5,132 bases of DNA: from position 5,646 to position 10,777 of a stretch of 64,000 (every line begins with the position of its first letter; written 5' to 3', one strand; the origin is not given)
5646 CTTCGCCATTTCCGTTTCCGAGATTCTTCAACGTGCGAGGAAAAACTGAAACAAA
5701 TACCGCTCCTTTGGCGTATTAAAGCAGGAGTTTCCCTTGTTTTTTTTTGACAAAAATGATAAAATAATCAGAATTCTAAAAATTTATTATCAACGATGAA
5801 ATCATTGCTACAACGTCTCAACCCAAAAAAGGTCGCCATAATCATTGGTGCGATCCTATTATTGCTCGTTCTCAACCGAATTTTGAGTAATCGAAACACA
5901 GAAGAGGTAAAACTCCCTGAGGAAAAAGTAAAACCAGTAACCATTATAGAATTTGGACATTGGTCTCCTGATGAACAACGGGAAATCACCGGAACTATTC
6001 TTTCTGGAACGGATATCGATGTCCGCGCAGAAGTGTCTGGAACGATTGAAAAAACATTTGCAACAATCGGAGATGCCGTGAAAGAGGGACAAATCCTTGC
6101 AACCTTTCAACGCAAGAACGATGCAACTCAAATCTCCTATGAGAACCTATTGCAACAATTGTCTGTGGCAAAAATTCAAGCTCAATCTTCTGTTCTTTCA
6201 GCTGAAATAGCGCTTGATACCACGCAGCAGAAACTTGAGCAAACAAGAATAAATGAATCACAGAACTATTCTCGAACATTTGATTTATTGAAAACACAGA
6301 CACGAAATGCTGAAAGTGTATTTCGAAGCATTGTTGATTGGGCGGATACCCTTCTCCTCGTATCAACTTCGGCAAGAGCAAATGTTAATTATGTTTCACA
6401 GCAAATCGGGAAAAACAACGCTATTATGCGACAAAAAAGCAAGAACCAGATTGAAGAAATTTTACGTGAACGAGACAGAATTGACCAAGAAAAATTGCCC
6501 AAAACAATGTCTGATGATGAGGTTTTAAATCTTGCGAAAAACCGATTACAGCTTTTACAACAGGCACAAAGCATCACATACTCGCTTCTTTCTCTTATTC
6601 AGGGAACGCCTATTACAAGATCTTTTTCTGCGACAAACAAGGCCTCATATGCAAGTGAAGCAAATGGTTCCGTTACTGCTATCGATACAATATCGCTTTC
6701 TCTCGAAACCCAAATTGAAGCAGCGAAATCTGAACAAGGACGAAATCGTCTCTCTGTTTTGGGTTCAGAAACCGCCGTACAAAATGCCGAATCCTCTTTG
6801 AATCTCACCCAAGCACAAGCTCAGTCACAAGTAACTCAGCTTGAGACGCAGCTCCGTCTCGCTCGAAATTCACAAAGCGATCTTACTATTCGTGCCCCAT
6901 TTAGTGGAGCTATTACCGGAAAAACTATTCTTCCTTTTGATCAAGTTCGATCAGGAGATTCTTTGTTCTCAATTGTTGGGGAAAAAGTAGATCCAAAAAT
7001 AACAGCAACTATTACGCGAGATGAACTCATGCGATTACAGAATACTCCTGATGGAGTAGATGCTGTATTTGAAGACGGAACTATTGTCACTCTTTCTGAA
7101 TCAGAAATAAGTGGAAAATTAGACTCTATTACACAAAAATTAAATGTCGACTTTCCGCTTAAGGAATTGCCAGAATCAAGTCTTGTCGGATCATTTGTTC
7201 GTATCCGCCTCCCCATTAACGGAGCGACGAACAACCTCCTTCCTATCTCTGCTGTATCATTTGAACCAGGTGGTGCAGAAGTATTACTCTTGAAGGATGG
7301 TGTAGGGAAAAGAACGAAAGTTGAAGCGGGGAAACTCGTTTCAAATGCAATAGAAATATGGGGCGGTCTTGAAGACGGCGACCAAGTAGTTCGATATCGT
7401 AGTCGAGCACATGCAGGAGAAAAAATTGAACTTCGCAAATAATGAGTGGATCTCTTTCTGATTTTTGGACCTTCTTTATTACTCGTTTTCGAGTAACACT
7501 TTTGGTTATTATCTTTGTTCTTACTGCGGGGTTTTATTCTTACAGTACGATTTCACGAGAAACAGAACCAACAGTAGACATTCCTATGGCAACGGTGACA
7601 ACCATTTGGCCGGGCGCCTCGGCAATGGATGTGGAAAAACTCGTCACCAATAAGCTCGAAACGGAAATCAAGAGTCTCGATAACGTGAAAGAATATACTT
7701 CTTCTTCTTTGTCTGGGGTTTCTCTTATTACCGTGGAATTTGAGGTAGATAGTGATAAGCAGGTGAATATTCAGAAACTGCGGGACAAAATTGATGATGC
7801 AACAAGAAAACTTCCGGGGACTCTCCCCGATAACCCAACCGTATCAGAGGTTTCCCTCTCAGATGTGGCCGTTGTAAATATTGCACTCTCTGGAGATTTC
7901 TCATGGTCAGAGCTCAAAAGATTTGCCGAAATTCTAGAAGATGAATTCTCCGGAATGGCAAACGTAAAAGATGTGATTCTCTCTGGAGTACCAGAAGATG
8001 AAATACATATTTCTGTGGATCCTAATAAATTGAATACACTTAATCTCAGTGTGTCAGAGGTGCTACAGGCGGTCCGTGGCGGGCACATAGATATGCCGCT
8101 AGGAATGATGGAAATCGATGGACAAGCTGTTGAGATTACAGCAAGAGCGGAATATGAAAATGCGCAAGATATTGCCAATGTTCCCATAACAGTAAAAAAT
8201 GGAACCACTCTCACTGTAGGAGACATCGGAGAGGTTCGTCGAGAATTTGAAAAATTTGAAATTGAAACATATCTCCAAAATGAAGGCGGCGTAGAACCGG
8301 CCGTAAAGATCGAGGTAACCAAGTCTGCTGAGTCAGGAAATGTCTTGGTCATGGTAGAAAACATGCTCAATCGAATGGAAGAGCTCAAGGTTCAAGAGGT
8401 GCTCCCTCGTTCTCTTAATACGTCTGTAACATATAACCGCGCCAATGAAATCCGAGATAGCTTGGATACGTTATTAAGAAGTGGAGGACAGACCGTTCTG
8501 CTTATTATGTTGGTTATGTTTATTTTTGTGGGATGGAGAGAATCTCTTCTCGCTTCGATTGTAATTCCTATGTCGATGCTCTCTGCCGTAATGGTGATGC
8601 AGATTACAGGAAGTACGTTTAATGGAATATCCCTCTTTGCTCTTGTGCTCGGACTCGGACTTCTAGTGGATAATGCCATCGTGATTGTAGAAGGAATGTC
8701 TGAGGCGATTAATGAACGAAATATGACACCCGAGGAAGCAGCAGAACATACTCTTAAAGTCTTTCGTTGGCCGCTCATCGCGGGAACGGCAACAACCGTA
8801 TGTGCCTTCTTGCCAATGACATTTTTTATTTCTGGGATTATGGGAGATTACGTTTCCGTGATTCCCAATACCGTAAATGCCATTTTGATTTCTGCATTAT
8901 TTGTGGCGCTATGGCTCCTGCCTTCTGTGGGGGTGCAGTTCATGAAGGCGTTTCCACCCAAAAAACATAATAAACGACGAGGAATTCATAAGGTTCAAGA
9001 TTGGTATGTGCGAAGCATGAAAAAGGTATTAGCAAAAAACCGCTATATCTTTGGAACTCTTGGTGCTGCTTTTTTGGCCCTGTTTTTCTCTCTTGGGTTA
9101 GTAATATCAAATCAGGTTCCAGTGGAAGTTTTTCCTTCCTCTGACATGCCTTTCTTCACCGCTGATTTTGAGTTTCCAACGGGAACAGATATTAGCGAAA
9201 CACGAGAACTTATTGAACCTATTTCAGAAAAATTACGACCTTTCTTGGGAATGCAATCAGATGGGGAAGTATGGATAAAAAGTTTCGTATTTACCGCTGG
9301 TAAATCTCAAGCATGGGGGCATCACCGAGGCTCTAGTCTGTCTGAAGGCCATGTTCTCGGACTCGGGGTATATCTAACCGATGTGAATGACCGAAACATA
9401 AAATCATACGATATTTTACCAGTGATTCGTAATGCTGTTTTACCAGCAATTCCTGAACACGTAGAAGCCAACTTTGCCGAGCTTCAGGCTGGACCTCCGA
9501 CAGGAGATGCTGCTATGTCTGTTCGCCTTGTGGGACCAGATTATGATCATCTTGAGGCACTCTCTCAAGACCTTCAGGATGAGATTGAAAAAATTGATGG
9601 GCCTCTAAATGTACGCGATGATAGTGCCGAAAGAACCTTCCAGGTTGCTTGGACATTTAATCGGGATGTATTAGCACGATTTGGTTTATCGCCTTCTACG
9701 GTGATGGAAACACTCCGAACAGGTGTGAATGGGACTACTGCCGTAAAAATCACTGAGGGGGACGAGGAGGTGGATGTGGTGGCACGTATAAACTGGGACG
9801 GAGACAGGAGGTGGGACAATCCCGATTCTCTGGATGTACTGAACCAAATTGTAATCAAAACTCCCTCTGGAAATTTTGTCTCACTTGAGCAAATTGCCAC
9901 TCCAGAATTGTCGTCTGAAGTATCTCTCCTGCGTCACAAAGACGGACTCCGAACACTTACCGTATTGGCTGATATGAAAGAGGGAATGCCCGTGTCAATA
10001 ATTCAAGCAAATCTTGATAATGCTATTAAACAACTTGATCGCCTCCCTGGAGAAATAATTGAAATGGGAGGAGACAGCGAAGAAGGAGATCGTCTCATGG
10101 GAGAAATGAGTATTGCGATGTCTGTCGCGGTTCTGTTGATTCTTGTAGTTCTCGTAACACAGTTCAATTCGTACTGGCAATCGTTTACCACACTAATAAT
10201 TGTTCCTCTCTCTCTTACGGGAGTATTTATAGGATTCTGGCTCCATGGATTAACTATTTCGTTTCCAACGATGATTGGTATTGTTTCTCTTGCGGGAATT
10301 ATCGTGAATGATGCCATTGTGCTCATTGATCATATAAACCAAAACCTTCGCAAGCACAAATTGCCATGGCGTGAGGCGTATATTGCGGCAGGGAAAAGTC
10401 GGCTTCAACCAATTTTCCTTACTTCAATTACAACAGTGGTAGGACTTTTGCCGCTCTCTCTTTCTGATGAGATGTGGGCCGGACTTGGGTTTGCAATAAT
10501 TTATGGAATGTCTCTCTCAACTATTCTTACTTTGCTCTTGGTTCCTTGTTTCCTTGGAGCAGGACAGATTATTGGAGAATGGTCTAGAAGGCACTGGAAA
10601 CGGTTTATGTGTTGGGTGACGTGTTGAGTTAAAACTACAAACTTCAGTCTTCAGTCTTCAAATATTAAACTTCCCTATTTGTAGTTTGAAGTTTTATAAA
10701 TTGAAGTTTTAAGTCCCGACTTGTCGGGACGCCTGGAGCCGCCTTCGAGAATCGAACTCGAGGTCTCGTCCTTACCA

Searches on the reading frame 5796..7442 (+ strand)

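Call 20: search_protein_families(library=pfam, proteins=[window:5796-7442:+], max_evalue=0.001)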
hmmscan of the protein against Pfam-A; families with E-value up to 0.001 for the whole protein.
window:5796-7442:+ (548 aa): 2 families
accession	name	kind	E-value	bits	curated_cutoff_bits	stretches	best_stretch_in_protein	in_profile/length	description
PF13437.12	HlyD_3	-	5.2e-08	34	22.2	1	364-456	1-94/106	HlyD family secretion protein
PF16576.10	HlyD_D23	-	9.2e-06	25.5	30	0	75-156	21-95/214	Barrel-sandwich domain of CusB or HlyD membrane-fusion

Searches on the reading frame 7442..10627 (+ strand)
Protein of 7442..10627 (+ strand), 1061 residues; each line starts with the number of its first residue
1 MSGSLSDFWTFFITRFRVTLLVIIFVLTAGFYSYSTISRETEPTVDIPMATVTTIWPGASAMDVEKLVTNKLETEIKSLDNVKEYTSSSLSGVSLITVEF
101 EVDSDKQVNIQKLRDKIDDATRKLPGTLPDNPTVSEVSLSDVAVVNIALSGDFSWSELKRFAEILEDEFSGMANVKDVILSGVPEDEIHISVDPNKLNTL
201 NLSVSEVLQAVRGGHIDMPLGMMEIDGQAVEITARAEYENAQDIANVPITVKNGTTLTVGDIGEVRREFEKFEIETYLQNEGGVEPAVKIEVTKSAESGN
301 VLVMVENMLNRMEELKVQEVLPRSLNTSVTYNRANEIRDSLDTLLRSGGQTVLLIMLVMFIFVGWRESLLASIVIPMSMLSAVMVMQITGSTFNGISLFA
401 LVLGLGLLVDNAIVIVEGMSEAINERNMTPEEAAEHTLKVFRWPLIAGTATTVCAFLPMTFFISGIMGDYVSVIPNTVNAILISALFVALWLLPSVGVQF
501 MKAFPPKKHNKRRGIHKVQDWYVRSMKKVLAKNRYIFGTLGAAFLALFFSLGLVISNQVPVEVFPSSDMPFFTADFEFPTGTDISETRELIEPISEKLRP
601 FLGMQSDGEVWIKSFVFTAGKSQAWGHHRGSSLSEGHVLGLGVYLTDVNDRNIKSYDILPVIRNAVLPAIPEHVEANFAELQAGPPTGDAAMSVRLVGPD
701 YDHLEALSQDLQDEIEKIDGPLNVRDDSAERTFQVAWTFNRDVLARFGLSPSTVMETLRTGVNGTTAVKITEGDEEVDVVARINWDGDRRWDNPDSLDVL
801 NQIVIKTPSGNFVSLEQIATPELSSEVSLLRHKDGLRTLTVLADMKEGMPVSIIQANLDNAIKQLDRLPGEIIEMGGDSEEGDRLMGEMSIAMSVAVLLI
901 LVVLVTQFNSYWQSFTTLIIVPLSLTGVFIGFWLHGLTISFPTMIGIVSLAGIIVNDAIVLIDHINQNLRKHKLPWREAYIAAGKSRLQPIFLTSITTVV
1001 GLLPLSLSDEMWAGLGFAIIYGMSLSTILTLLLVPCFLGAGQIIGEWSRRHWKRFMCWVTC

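Call 20: search_protein_families(library=pfam, proteins=[window:7442-10627:+], max_evalue=0.001)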
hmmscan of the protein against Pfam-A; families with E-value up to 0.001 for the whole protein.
window:7442-10627:+ (1061 aa): 3 families
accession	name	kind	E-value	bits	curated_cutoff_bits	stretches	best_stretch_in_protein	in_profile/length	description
PF00873.25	ACR_tran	-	3.1e-164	548.7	28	1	9-1037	2-1016/1021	AcrB/AcrD/AcrF family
PF02355.23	SecD_SecF_C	-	2.3e-11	43.9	20.5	1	882-1033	26-178/189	Protein export membrane protein SecD/SecF, C-terminal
PF03176.21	MMPL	-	5.3e-06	26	20.5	1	863-1053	115-315/333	MMPL family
